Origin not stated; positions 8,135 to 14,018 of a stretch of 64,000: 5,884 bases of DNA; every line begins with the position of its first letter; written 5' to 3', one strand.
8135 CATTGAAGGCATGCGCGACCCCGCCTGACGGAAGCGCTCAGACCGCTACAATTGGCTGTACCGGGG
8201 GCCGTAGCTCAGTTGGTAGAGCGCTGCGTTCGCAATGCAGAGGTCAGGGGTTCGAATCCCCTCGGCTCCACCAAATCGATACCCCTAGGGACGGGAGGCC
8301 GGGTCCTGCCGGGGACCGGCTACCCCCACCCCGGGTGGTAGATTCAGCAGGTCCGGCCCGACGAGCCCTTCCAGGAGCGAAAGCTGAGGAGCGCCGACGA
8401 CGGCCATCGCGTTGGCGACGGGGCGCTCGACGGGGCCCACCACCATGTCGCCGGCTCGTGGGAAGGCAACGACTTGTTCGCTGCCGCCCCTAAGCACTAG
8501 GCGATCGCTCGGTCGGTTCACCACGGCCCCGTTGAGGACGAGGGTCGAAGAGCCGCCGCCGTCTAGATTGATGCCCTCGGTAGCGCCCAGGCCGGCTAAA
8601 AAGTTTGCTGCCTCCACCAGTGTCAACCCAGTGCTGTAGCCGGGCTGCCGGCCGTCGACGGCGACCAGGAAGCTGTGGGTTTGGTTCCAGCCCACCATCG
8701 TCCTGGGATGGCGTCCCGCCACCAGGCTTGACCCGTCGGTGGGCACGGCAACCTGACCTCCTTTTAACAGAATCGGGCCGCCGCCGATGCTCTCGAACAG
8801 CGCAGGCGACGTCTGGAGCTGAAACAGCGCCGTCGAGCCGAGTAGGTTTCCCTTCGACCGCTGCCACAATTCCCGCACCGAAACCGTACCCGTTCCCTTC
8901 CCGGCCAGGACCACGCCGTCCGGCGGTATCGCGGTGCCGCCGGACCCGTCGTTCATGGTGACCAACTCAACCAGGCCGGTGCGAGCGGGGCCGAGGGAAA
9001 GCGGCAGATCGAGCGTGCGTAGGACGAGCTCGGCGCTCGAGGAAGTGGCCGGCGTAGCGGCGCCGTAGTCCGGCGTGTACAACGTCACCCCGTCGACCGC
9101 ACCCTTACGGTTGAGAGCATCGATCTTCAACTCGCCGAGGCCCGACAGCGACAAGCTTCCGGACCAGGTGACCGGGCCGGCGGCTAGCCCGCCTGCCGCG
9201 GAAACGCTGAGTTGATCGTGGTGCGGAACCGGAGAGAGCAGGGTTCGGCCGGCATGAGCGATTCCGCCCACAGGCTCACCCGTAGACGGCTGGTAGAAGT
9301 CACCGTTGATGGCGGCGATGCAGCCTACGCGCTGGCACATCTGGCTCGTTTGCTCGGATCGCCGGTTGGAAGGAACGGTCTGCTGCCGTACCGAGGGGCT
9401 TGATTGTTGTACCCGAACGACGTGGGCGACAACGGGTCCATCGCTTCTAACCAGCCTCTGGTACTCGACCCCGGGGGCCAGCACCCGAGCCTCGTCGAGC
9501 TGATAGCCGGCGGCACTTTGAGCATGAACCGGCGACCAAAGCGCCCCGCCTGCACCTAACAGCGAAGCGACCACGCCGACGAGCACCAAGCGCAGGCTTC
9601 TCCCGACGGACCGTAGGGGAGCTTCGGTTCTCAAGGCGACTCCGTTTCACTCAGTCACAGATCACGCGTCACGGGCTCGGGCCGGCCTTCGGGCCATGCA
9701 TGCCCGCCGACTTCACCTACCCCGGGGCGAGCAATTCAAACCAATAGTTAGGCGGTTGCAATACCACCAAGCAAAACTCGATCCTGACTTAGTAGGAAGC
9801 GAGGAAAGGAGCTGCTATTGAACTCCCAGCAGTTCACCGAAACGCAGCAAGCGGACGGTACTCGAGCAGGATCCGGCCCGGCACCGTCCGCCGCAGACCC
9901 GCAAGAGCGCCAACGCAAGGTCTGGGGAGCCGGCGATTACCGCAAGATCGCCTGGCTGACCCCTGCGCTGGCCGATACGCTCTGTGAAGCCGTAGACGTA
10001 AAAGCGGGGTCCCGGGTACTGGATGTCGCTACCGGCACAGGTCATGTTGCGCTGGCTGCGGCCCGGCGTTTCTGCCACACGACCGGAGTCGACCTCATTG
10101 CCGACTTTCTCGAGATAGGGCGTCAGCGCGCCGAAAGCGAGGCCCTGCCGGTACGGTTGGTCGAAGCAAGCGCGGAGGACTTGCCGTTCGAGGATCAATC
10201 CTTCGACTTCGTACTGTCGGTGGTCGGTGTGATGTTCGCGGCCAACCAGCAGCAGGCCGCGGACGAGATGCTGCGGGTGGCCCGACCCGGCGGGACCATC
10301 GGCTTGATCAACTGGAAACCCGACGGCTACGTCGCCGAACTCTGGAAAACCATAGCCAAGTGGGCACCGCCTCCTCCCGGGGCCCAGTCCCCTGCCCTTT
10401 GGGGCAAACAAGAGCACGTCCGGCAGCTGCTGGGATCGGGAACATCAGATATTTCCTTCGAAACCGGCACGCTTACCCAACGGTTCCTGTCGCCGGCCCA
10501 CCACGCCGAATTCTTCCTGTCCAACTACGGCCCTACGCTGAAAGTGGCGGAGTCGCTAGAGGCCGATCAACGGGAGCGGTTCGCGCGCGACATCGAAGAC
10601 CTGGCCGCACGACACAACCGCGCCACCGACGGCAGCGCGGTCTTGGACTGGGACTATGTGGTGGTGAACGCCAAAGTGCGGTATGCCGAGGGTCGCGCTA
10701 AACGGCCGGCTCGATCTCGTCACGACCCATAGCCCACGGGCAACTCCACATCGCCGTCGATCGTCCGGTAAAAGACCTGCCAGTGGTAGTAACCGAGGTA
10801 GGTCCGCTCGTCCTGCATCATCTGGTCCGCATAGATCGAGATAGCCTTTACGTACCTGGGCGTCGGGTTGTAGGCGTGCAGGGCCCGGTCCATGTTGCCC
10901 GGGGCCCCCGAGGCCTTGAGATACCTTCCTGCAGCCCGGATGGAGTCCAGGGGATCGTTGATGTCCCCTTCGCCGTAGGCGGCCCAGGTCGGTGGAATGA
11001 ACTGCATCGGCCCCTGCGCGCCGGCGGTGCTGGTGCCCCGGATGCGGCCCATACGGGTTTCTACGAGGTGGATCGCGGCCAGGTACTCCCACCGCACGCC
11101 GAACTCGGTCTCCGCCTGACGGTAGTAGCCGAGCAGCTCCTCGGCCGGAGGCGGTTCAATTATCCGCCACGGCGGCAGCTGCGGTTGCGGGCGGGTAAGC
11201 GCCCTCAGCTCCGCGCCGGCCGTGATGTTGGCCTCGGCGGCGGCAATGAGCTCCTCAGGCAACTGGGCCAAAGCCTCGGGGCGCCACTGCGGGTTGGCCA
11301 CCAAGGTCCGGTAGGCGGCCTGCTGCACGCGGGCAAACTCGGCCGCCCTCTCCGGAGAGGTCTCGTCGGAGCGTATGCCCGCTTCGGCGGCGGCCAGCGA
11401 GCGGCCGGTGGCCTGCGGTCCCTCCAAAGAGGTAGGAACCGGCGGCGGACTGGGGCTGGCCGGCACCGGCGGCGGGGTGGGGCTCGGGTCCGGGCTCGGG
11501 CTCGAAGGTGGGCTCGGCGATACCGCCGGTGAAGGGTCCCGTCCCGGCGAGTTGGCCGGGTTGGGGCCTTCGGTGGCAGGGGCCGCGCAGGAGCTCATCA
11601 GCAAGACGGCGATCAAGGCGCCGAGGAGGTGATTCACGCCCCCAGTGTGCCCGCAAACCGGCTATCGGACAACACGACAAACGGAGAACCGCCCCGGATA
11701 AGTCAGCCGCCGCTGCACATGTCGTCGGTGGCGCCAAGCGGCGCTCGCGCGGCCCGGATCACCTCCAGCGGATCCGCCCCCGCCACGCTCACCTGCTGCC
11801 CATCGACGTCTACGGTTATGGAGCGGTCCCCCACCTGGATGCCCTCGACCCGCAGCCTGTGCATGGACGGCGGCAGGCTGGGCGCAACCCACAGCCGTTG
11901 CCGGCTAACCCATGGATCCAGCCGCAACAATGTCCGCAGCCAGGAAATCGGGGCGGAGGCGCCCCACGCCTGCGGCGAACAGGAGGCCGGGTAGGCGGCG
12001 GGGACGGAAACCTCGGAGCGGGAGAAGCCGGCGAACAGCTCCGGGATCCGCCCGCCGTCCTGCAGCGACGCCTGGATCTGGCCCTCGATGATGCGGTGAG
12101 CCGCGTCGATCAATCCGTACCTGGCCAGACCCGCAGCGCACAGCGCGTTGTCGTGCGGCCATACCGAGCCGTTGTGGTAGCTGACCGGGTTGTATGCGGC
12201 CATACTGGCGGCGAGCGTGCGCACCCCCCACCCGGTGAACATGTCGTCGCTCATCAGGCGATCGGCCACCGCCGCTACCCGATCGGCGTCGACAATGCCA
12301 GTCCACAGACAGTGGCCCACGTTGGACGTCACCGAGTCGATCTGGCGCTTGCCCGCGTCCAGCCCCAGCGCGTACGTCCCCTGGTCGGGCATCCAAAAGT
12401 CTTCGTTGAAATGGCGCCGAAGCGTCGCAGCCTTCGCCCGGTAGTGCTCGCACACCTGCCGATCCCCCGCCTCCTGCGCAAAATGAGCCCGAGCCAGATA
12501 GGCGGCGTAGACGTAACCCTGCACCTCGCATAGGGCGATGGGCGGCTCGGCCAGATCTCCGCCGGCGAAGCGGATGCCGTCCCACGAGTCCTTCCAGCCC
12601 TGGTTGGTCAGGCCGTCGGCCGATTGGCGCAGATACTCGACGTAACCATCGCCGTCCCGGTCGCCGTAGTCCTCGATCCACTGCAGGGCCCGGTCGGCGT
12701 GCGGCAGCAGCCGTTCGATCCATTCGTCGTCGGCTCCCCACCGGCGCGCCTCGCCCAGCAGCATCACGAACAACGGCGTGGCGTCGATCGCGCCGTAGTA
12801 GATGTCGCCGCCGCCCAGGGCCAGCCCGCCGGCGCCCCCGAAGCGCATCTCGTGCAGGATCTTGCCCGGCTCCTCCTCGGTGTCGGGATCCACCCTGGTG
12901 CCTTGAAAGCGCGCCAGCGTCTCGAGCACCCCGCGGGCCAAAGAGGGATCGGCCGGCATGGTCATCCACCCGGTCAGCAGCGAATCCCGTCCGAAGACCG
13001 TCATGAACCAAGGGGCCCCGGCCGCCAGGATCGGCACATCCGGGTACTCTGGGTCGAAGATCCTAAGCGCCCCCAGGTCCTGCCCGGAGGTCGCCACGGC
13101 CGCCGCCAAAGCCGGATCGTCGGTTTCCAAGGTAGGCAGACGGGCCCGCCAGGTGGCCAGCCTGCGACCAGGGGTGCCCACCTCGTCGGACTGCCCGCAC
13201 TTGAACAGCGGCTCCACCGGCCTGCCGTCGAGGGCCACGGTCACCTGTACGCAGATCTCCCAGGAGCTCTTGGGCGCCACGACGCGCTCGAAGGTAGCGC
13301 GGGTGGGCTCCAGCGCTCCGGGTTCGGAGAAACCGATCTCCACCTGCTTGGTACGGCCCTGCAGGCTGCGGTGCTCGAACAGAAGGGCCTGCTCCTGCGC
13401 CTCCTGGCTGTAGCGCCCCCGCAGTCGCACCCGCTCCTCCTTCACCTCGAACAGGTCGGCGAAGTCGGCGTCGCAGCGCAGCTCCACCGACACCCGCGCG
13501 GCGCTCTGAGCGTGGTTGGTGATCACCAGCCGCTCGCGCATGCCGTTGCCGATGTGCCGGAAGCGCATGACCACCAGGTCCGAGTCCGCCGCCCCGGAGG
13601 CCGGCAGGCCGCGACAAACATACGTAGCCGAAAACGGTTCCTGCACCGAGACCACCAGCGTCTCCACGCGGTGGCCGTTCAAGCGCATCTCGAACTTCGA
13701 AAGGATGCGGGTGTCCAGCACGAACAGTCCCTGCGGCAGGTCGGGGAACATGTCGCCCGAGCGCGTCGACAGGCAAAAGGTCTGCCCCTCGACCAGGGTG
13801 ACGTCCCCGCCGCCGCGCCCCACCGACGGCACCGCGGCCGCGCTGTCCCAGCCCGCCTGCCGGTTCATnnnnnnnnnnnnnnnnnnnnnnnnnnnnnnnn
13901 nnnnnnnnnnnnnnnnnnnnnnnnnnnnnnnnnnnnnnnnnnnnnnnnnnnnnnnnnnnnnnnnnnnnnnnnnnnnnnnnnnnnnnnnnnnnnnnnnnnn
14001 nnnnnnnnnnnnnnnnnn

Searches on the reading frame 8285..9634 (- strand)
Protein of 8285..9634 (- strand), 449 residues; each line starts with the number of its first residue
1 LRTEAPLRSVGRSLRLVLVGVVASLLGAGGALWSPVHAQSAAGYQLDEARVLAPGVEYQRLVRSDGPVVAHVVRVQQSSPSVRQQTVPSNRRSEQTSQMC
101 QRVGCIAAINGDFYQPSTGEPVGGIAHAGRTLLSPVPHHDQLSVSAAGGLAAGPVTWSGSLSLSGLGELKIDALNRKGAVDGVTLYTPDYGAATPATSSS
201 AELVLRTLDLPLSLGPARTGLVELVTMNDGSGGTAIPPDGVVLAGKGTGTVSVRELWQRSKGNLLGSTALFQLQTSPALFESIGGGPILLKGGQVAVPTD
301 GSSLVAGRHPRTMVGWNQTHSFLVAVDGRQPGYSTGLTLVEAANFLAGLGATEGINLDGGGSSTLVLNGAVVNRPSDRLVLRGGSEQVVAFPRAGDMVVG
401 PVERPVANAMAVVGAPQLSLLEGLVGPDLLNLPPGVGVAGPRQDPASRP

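Call 23: search_protein_families(library=pfam, proteins=[window:8285-9634:-], max_evalue=0.00001)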
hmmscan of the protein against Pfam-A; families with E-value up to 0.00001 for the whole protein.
window:8285-9634:- (449 aa): 1 family
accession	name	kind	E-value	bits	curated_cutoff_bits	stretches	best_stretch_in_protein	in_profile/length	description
PF09992.14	NAGPA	-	4.1e-30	105.6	25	1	235-379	22-158/169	Phosphodiester glycosidase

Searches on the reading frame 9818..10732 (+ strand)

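Call 23: search_protein_families(library=pfam, proteins=[window:9818-10732:+], max_evalue=0.00001)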
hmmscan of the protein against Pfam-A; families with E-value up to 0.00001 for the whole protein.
window:9818-10732:+ (304 aa): 6 families
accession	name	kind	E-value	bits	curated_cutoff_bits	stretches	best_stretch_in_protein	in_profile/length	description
PF08241.18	Methyltransf_11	-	1.7e-22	80.3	21.2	1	68-161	1-93/95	Methyltransferase domain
PF13649.12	Methyltransf_25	-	9.1e-22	78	27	1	67-159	1-97/97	Methyltransferase domain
PF01209.24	Ubie_methyltran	-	2.1e-16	60.4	20.1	1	57-164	41-152/233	ubiE/COQ5 methyltransferase family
PF13847.12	Methyltransf_31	-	1e-15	58.1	27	1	62-167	2-113/145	Methyltransferase domain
PF08242.18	Methyltransf_12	-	3.9e-11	44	30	1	68-161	1-98/98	Methyltransferase domain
PF13489.12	Methyltransf_23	-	3.7e-07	30.5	27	1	57-184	15-137/164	Methyltransferase domain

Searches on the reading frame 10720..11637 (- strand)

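Call 23: search_protein_families(library=pfam, proteins=[window:10720-11637:-], max_evalue=0.00001)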
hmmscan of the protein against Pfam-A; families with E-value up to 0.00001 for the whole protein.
window:10720-11637:- (305 aa): 2 families
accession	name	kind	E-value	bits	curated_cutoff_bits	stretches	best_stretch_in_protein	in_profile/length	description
PF01464.25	SLT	-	1e-07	31.9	21.3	1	171-261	2-99/117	Transglycosylase SLT domain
PF13406.11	SLT_2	-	1.2e-06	28.4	24.3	0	172-202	77-107/292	Transglycosylase SLT domain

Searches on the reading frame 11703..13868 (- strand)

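Call 56: search_protein_families(library=pfam, proteins=[window:11703-13868:-], max_evalue=0.0001)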
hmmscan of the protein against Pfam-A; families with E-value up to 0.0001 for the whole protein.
window:11703-13868:- (721 aa): 3 families
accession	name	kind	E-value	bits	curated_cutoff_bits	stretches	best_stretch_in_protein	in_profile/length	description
PF14742.11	GDE_N_bis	-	1.1e-43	149.6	22.1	1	25-207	1-193/194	N-terminal domain of (some) glycogen debranching enzymes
PF22422.2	MGH1-like_GH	-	1.3e-18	68.2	27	1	376-599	82-326/356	Mannosylglycerate hydrolase MGH1-like glycoside hydrolase domain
PF06202.20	GDE_C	-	3e-07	30.2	21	0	445-637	161-362/367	Amylo-alpha-1,6-glucosidase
